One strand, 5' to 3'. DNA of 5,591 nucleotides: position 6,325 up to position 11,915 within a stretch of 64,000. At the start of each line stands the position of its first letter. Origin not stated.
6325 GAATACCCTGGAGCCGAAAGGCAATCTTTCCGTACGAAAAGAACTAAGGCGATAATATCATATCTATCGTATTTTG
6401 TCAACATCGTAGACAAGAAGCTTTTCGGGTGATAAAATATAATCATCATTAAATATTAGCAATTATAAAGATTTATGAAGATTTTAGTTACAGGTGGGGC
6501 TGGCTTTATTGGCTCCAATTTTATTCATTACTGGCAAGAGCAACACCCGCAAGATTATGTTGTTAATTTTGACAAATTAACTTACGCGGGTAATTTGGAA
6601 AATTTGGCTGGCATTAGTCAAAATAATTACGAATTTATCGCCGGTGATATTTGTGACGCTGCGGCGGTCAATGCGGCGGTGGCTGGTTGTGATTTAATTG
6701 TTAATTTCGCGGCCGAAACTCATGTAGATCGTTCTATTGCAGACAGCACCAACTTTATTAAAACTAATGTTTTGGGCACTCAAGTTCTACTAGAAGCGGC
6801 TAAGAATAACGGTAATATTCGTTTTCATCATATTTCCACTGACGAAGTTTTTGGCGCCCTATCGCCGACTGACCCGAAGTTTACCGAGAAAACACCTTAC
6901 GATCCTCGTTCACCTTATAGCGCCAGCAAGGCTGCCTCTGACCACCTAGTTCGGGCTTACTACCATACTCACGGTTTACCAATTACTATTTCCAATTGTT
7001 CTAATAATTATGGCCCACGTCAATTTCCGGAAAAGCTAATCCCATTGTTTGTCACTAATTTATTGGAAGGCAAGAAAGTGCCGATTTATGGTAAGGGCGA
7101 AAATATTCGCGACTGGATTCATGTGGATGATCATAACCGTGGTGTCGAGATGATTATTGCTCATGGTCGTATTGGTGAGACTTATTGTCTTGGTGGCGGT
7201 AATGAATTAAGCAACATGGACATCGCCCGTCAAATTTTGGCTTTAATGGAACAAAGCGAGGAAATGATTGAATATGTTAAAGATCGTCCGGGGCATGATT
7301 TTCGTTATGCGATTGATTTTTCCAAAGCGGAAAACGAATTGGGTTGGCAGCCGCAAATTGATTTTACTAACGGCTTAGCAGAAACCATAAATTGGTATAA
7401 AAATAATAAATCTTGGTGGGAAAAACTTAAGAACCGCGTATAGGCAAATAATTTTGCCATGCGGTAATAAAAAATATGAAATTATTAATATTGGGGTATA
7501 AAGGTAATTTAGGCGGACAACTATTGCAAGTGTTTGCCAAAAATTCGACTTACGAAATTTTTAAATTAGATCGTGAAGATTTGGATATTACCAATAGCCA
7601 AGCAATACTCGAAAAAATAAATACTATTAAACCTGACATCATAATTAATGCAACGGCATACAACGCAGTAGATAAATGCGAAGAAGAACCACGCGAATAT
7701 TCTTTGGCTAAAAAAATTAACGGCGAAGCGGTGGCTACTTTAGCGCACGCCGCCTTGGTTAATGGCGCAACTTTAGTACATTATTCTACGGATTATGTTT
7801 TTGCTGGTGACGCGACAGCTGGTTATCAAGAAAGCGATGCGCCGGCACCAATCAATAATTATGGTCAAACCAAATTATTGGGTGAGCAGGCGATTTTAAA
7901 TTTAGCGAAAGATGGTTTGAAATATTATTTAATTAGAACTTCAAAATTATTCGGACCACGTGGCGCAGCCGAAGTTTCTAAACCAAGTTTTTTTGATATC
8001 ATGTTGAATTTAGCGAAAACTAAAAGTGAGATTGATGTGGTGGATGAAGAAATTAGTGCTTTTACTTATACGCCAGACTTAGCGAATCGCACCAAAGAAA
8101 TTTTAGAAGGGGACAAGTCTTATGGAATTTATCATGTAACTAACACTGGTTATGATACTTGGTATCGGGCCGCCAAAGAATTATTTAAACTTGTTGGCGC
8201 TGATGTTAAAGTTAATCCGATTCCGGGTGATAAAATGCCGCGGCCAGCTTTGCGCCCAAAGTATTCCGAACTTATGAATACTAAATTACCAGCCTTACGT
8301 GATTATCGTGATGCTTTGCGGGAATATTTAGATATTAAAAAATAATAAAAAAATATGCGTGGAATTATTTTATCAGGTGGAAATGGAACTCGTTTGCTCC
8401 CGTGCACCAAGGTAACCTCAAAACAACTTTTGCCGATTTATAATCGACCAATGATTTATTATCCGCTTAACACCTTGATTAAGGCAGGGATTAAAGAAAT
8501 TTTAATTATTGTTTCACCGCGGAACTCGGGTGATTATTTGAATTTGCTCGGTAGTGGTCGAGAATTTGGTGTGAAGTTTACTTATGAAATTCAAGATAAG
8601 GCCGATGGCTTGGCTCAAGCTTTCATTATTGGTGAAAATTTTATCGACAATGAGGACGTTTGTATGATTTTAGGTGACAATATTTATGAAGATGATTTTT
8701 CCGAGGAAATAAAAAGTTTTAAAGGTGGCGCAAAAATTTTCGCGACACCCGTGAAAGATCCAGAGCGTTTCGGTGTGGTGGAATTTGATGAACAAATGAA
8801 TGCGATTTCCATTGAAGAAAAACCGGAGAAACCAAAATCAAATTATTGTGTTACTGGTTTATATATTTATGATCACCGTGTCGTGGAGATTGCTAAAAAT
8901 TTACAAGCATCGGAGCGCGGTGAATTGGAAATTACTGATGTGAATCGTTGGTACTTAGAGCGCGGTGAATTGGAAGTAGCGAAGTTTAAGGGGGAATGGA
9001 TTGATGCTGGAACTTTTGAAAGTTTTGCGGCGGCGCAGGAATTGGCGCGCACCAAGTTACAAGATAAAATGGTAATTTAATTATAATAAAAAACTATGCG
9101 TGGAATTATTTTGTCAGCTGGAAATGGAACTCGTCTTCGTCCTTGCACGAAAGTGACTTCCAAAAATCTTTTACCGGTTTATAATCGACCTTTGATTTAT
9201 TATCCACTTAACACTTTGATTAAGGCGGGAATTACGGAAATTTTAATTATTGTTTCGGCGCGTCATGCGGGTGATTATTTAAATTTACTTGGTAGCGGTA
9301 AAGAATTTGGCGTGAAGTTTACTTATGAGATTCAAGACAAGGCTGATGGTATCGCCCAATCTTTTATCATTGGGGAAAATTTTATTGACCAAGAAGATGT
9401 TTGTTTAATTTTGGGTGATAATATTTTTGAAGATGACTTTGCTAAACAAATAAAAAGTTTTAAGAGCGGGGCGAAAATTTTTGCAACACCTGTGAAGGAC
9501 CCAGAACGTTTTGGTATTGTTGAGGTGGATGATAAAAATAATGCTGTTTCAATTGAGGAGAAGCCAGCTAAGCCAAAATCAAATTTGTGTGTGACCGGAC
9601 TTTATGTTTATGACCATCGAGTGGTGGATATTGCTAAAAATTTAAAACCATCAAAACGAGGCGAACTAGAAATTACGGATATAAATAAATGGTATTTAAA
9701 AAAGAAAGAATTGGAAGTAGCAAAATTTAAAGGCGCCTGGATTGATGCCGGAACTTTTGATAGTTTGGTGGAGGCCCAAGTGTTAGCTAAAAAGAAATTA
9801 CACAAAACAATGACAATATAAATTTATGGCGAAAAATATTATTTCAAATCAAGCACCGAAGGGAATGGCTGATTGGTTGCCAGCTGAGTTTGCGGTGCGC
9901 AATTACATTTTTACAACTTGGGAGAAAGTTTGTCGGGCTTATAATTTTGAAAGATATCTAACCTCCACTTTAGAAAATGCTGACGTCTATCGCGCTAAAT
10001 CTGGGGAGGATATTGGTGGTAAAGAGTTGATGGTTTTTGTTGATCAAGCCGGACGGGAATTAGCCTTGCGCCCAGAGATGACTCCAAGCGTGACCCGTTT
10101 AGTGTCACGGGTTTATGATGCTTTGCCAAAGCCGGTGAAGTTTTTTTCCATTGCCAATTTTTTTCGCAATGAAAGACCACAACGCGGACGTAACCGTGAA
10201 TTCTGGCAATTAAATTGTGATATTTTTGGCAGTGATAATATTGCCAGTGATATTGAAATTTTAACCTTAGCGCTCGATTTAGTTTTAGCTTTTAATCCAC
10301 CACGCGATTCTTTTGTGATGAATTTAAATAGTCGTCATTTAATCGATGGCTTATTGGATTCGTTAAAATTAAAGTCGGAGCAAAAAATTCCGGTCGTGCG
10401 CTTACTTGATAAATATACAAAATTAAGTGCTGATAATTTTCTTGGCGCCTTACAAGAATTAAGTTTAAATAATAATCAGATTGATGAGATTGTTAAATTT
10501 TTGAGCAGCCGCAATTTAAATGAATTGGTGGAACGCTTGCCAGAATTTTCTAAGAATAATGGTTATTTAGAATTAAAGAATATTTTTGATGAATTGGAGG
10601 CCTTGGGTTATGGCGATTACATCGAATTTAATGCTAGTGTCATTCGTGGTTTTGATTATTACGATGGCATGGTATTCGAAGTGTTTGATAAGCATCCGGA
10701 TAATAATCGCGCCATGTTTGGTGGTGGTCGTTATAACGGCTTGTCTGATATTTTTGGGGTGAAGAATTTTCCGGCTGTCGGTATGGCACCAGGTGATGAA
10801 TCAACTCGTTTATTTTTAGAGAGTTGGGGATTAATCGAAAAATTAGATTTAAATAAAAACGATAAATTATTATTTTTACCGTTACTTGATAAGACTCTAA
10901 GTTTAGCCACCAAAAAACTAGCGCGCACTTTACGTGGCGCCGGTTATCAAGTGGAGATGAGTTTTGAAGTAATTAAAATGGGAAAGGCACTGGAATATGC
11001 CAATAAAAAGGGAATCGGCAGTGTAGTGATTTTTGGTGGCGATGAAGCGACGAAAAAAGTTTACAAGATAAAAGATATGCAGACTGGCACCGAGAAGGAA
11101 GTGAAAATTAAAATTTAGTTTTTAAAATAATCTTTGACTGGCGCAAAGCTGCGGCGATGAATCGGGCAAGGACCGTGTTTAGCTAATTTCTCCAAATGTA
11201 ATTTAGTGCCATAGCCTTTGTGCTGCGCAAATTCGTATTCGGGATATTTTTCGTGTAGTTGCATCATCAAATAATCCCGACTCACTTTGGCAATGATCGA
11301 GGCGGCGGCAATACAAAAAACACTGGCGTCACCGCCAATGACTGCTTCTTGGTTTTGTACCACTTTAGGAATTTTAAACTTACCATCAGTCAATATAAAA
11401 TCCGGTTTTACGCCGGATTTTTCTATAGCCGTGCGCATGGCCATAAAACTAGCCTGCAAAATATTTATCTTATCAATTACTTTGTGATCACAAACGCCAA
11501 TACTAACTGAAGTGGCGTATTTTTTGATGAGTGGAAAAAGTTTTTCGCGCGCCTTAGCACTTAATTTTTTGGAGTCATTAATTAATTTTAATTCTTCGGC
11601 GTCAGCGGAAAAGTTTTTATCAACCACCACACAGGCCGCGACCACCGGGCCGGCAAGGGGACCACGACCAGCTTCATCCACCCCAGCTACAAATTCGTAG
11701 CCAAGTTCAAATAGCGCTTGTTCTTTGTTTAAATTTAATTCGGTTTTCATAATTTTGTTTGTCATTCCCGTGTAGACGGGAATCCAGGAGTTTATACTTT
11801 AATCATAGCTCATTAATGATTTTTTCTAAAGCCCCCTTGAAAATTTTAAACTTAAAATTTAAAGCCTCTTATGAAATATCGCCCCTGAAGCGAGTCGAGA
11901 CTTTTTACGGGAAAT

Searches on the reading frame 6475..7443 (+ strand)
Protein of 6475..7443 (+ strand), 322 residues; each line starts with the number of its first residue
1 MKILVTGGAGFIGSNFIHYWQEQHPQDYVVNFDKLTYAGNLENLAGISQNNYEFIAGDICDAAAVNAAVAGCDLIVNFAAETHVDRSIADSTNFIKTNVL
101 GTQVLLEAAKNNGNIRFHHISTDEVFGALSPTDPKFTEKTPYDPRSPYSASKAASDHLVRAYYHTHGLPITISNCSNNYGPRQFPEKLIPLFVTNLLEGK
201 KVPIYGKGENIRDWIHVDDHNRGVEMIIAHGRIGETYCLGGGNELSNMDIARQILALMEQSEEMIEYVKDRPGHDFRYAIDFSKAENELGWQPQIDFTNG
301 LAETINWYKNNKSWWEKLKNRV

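Call 107: search_protein_families(library=pfam, proteins=[window:6475-7443:+], max_evalue=0.00001)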
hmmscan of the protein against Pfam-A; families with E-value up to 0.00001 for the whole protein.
window:6475-7443:+ (322 aa): 7 families
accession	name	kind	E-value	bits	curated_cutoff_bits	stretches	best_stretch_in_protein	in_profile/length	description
PF16363.11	GDP_Man_Dehyd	-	2.3e-86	290.7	27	1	4-304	1-332/332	GDP-mannose 4,6 dehydratase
PF01370.27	Epimerase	-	4.4e-66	223.2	20.9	1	3-240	1-240/240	NAD dependent epimerase/dehydratase family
PF04321.23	RmlD_sub_bind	-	6.1e-19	68.6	27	1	1-166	1-143/287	RmlD substrate binding domain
PF02719.21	Polysacc_synt_2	-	3.1e-18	66.4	20.2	1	3-273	1-266/293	Polysaccharide biosynthesis protein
PF01073.25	3Beta_HSD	-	6.3e-18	65.2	22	1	4-218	1-219/280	3-beta hydroxysteroid dehydrogenase/isomerase family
PF07993.18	NAD_binding_4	-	3.3e-15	56.4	20.1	1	47-177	58-206/258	Male sterility protein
PF13460.12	NAD_binding_10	-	2.1e-08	34.7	27.2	1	38-161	26-133/184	NAD(P)H-binding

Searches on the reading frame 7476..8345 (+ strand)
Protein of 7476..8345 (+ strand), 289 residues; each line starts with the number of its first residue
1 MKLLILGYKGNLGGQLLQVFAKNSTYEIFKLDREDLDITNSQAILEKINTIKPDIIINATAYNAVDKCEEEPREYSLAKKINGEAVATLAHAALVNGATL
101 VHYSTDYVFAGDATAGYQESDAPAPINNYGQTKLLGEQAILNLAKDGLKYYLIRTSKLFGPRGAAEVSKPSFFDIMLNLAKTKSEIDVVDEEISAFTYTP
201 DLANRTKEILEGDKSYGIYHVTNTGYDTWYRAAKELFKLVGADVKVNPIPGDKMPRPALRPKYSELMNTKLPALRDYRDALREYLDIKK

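Call 107: search_protein_families(library=pfam, proteins=[window:7476-8345:+], max_evalue=0.00001)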
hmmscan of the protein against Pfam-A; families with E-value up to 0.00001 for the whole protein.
window:7476-8345:+ (289 aa): 4 families
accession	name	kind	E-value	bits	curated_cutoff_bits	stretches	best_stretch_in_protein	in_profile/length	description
PF04321.23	RmlD_sub_bind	-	1.4e-73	247.9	27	1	1-286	1-283/287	RmlD substrate binding domain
PF01370.27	Epimerase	-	1.1e-21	77.9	20.9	1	4-212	2-227/240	NAD dependent epimerase/dehydratase family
PF16363.11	GDP_Man_Dehyd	-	2.1e-11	44.3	27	1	34-224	57-251/332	GDP-mannose 4,6 dehydratase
PF02719.21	Polysacc_synt_2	-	5e-07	29.6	20.2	1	36-164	61-177/293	Polysaccharide biosynthesis protein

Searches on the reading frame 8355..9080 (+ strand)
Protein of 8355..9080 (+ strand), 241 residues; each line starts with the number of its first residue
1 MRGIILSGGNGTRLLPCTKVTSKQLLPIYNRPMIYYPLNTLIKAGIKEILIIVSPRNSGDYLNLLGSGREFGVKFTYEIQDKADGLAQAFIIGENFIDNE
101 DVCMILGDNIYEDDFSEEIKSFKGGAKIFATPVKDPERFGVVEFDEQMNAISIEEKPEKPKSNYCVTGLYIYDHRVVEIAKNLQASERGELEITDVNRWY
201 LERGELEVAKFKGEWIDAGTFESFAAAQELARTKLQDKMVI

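Call 107: search_protein_families(library=pfam, proteins=[window:8355-9080:+], max_evalue=0.00001)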
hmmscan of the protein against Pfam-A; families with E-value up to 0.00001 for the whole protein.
window:8355-9080:+ (241 aa): 2 families
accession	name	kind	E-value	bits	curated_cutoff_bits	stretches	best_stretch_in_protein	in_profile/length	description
PF00483.29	NTP_transferase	-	5.5e-64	216.5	21.2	1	3-230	2-241/245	Nucleotidyl transferase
PF12804.13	NTP_transf_3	-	1.6e-08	35.3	27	1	3-116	1-105/160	MobA-like NTP transferase domain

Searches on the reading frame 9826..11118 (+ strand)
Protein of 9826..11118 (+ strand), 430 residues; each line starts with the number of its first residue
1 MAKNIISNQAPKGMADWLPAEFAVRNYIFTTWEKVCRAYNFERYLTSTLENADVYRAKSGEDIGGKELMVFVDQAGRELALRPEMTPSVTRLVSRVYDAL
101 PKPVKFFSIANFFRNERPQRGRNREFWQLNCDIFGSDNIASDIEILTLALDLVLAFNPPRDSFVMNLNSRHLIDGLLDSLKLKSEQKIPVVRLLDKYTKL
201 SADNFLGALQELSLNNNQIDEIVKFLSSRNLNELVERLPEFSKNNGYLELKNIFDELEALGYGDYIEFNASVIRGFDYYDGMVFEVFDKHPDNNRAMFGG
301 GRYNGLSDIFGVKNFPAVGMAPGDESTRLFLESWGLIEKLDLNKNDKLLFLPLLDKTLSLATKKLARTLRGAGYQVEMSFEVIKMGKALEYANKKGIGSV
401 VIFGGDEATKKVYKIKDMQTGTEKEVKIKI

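Call 40: find_related_loci(query=window:9826-11118:+, collection=metagenome_contigs, flank=10000)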
Query window:9826-11118:+ (430 aa) in metagenome_contigs; peptide patterns used: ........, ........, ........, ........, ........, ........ (x = any residue, [..] = any of these).
377 stretches matched a pattern; 327 encode a relative of the query (tblastn E <= 1e-3); the best 80 are kept; 80 distinct loci.
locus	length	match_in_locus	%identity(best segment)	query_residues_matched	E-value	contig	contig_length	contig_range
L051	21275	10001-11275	85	1-425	0e+0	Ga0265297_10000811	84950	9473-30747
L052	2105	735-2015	66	1-428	0e+0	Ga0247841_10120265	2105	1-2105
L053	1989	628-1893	65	6-428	0e+0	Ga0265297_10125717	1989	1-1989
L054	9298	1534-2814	65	1-428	0e+0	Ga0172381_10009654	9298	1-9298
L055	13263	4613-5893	65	1-428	0e+0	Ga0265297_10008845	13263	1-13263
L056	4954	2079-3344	65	5-427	0e+0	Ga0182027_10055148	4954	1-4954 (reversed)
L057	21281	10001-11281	64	1-428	0e+0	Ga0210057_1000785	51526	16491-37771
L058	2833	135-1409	63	3-428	0e+0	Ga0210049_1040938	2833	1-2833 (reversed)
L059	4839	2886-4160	62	3-428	0e+0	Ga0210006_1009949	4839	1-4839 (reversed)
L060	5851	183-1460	60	1-425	7e-179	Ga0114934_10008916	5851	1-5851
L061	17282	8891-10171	61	4-428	4e-176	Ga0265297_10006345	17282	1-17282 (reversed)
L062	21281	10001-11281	65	1-428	0e+0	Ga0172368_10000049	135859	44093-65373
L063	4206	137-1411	60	6-428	2e-179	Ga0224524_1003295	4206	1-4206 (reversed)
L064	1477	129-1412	57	1-429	0e+0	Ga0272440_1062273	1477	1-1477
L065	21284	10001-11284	62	3-428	2e-172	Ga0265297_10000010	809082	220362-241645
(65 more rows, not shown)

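Call 107: search_protein_families(library=pfam, proteins=[window:9826-11118:+], max_evalue=0.00001)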
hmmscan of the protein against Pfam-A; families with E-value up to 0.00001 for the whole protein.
window:9826-11118:+ (430 aa): 3 families
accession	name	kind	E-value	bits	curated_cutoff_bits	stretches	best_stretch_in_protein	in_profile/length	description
PF13393.11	tRNA-synt_His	-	1e-42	146.9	25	1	13-321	1-302/308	Histidyl-tRNA synthetase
PF00587.30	tRNA-synt_2b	-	4.9e-08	33.7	29.3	1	73-143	5-80/179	tRNA synthetase class II core domain (G, H, P, S and T)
PF03129.25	HGTP_anticodon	-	1.5e-07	31.9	21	1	358-428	14-84/94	Anticodon binding domain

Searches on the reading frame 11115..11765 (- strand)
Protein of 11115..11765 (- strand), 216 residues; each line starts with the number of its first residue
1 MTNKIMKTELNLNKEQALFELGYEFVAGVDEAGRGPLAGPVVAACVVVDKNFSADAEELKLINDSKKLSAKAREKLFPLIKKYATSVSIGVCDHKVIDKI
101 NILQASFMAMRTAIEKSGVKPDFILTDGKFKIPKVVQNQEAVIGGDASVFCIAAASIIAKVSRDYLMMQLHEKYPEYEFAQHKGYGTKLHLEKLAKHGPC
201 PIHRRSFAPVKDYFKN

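Call 107: search_protein_families(library=pfam, proteins=[window:11115-11765:-], max_evalue=0.00001)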
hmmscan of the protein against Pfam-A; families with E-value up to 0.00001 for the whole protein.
window:11115-11765:- (216 aa): 1 family
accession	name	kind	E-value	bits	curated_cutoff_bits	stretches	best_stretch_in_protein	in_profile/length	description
PF01351.25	RNase_HII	-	2.9e-47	161.6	25.8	1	27-209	1-198/199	Ribonuclease HII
